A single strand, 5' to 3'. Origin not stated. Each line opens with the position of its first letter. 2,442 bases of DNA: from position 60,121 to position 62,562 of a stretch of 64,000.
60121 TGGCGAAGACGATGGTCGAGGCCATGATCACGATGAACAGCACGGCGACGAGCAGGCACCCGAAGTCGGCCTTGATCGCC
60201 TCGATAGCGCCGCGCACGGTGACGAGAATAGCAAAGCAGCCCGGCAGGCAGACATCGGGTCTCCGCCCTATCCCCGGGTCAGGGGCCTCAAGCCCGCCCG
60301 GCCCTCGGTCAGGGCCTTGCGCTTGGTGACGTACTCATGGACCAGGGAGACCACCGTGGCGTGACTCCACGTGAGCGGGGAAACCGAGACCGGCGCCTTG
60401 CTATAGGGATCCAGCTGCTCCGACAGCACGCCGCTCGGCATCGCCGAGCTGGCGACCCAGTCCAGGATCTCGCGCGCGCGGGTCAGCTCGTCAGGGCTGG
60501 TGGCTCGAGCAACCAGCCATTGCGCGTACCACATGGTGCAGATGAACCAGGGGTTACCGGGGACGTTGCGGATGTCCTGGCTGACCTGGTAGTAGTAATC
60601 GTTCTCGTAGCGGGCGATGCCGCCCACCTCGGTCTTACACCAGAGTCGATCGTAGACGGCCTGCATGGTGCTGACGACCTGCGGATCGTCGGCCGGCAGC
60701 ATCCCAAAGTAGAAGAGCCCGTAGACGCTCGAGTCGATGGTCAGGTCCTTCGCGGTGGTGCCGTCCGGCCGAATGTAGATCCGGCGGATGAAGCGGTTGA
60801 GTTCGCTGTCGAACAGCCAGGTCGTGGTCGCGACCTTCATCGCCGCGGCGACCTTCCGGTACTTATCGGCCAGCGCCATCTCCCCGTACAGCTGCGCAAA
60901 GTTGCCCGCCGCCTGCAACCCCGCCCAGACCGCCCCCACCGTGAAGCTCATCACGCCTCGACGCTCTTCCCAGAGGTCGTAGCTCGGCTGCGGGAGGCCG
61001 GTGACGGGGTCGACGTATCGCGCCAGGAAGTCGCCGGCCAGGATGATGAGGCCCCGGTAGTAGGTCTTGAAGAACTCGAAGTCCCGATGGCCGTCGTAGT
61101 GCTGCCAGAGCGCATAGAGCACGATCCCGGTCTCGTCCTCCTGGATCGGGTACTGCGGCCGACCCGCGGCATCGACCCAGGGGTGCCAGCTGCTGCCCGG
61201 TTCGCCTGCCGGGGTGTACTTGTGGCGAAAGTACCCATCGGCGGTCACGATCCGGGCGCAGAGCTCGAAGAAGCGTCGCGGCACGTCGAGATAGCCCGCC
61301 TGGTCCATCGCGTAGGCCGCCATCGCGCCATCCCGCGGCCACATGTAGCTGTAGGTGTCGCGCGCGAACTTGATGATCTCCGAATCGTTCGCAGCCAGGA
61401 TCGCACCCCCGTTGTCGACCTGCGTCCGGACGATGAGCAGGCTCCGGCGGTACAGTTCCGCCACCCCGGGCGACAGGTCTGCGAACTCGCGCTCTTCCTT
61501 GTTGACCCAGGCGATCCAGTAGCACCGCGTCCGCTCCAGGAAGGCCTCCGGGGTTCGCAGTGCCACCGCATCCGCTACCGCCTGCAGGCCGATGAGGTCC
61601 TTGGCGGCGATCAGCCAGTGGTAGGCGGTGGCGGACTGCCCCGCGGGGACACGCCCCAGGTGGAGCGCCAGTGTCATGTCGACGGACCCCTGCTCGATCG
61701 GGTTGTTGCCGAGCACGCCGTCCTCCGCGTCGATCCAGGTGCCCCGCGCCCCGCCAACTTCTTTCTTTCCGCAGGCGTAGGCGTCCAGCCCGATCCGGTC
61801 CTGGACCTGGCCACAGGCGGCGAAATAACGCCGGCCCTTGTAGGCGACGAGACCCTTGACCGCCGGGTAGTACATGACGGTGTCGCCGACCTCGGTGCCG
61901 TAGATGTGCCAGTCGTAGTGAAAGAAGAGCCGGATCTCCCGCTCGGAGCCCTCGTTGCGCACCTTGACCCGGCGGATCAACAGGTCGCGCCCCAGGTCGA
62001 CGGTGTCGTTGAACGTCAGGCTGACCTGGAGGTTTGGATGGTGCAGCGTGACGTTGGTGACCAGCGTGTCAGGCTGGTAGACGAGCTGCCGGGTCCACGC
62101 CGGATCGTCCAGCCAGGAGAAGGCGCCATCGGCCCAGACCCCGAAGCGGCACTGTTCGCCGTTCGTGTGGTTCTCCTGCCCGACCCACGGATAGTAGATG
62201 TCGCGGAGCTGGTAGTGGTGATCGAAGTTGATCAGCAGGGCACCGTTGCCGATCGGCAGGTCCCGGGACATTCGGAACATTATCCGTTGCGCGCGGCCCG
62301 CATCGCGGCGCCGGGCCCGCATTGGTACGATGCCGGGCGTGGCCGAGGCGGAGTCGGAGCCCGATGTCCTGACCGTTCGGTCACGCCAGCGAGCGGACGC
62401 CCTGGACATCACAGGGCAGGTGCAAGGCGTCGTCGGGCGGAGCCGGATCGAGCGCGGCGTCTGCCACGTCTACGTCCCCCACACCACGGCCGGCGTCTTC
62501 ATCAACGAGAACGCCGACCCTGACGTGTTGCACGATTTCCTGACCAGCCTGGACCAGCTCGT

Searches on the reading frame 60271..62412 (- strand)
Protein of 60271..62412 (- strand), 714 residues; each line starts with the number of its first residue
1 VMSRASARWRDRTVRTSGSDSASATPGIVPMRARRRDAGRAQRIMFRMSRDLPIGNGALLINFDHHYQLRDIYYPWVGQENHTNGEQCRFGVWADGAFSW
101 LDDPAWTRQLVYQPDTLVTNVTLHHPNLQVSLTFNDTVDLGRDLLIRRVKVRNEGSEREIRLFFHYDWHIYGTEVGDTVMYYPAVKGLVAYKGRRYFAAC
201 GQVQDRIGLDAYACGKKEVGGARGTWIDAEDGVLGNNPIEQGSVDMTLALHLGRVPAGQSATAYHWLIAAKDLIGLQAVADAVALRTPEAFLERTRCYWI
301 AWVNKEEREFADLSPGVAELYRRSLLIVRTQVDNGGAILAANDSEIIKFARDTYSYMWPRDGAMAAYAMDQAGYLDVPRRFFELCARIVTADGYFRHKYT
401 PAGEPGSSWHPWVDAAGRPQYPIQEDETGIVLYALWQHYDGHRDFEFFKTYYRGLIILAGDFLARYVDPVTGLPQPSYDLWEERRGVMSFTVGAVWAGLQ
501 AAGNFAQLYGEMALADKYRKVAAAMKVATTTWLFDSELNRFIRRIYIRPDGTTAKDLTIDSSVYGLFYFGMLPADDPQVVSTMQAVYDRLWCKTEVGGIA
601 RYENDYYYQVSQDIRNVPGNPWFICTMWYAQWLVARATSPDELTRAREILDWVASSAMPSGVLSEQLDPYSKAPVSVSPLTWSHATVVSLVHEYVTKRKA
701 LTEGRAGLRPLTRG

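Call 6: search_protein_families(library=pfam, proteins=[window:60271-62412:-], max_evalue=0.01)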
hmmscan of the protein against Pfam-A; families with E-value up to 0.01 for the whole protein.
window:60271-62412:- (714 aa): 2 families
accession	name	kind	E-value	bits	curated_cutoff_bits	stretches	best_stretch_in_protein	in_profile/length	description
PF00723.27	Glyco_hydro_15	-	5.4e-29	101.8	22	1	320-690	6-425/427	Glycosyl hydrolases family 15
PF22422.2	MGH1-like_GH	-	0.0017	18.5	27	1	495-670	179-343/356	Mannosylglycerate hydrolase MGH1-like glycoside hydrolase domain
